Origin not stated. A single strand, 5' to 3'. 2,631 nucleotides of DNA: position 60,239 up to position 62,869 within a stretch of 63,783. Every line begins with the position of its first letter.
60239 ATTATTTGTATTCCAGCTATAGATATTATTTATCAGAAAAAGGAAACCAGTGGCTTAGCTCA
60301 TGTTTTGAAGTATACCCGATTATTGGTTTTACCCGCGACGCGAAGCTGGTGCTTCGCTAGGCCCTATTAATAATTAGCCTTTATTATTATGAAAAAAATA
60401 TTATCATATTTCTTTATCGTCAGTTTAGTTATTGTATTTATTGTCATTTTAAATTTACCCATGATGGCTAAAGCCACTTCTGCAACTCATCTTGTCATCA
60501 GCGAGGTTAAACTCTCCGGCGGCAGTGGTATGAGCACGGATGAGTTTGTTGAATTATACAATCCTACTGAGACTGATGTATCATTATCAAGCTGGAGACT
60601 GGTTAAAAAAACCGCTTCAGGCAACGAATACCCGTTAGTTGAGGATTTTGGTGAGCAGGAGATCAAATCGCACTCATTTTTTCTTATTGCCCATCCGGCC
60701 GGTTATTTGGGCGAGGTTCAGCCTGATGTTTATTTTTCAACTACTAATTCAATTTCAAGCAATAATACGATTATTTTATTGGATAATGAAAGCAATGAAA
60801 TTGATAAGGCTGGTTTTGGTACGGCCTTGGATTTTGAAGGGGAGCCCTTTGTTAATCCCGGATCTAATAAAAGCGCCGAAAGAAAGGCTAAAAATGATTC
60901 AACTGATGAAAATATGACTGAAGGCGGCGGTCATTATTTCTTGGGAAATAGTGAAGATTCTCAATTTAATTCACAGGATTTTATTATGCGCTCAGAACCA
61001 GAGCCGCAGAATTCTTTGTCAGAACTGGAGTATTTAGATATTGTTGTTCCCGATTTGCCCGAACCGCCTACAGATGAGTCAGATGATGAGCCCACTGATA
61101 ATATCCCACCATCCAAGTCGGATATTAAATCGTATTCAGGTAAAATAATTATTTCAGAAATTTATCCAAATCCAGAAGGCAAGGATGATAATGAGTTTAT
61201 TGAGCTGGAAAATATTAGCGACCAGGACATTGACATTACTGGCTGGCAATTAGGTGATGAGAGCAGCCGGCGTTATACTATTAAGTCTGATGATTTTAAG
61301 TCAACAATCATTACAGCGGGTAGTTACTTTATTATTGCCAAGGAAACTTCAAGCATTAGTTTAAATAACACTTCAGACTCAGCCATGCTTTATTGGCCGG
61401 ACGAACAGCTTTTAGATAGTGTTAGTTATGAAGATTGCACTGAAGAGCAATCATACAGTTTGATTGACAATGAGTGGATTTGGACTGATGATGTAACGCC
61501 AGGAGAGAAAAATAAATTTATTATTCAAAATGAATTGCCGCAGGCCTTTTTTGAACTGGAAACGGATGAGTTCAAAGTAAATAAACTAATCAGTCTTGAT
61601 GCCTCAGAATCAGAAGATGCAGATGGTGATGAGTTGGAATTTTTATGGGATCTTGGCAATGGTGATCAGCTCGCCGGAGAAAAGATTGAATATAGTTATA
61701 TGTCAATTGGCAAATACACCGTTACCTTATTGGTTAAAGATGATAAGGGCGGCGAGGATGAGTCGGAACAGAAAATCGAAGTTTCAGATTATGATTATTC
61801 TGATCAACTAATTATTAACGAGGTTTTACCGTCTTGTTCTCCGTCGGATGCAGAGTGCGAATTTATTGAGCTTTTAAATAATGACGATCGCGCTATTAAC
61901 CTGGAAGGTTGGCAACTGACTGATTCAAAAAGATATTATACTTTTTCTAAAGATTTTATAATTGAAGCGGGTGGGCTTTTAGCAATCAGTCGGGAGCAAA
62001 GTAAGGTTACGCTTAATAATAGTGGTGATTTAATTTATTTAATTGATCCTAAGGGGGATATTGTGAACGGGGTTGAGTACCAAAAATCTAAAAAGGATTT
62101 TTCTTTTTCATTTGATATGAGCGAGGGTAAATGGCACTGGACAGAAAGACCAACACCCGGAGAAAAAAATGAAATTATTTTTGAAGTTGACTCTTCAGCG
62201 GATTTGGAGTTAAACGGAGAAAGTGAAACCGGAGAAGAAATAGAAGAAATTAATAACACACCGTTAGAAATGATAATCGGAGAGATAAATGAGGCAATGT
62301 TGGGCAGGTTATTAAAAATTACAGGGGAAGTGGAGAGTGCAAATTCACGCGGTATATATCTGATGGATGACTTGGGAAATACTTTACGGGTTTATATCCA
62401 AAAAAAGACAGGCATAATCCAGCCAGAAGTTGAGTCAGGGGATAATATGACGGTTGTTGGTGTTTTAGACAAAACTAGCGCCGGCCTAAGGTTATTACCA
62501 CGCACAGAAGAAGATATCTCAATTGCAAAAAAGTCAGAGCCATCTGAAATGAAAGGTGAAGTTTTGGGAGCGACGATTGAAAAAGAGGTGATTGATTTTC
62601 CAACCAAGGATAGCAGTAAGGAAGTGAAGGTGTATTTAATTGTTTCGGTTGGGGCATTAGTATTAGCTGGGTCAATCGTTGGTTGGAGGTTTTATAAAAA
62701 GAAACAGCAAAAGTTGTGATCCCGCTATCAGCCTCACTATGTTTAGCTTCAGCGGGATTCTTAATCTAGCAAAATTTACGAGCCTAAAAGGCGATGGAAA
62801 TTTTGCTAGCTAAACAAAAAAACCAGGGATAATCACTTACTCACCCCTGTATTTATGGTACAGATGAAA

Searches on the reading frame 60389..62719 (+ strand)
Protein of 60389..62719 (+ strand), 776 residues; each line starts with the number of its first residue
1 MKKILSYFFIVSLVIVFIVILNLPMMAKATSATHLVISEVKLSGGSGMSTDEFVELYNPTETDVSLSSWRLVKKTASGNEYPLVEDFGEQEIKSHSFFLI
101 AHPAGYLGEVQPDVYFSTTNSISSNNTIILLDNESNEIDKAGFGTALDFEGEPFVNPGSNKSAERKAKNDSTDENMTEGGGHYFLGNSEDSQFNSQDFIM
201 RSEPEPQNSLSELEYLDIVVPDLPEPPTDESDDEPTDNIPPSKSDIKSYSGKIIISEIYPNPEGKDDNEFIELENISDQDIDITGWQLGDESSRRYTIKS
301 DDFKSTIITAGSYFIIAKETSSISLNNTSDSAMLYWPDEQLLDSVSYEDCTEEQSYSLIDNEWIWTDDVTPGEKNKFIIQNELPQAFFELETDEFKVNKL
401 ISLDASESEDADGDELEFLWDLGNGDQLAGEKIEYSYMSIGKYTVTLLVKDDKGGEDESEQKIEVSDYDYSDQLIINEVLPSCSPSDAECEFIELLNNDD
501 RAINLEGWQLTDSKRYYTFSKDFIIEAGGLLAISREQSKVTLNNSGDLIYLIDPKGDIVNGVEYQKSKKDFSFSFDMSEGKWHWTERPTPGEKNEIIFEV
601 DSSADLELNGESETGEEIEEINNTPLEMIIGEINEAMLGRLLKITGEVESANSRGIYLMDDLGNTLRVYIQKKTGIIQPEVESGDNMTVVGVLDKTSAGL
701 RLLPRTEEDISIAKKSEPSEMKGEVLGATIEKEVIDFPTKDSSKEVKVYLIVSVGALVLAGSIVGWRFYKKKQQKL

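Call 35: search_protein_families(library=pfam, proteins=[window:60389-62719:+], max_evalue=0.0001)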
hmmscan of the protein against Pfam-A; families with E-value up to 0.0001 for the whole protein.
window:60389-62719:+ (776 aa): 3 families
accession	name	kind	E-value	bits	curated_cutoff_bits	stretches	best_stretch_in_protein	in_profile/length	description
PF00932.25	LTD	-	1.2e-52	177.3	34.3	3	249-348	4-108/109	Lamin Tail Domain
PF18911.6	PKD_4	-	1.1e-16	61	27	1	384-463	4-81/85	PKD domain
PF00801.26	PKD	-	8.1e-12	45.4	23.5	1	402-457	18-73/80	PKD domain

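Call 70: find_encoding_contigs(protein=window:60389-62719:+, flank=10000, max_places=3)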
Protein window:60389-62719:+ (776 aa): 3 contigs read that carry it; 3 places shown.
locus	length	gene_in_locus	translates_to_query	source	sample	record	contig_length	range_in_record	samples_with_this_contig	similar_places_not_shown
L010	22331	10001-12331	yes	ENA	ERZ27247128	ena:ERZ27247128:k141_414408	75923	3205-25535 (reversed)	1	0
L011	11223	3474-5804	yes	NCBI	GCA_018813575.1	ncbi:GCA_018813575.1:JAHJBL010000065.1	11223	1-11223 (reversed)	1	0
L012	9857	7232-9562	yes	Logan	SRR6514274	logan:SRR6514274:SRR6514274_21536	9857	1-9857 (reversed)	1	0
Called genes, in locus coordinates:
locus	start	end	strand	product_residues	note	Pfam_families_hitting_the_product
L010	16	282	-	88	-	-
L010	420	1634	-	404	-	PF00108:Thiolase_N, PF02803:Thiolase_C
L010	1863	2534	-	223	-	-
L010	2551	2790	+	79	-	-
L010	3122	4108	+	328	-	PF13793:Pribosyltran_N, PF00156:Pribosyltran (weak), PF14572:Pribosyl_synth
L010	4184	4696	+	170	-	-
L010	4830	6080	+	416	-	PF01053:Cys_Met_Meta_PP, PF00155:Aminotran_1_2 (weak)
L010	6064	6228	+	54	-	-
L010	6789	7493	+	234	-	PF01551:Peptidase_M23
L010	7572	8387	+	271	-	-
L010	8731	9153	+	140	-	PF00436:SSB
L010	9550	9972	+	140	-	-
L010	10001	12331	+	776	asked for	PF00932:LTD, PF18911:PKD_4, PF00801:PKD, PF00932:LTD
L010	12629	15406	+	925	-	PF02739:5_3_exonuc_N, PF01367:5_3_exonuc, PF01612:DNA_pol_A_exo1, PF22619:DNA_polI_exo1, PF00476:DNA_pol_A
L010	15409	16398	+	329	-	PF06144:DNA_pol3_delta (weak), PF21694:DNA_pol3_delta_C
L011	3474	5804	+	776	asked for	PF00932:LTD, PF18911:PKD_4, PF00801:PKD, PF00932:LTD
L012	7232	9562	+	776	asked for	PF00932:LTD, PF18911:PKD_4, PF00801:PKD, PF00932:LTD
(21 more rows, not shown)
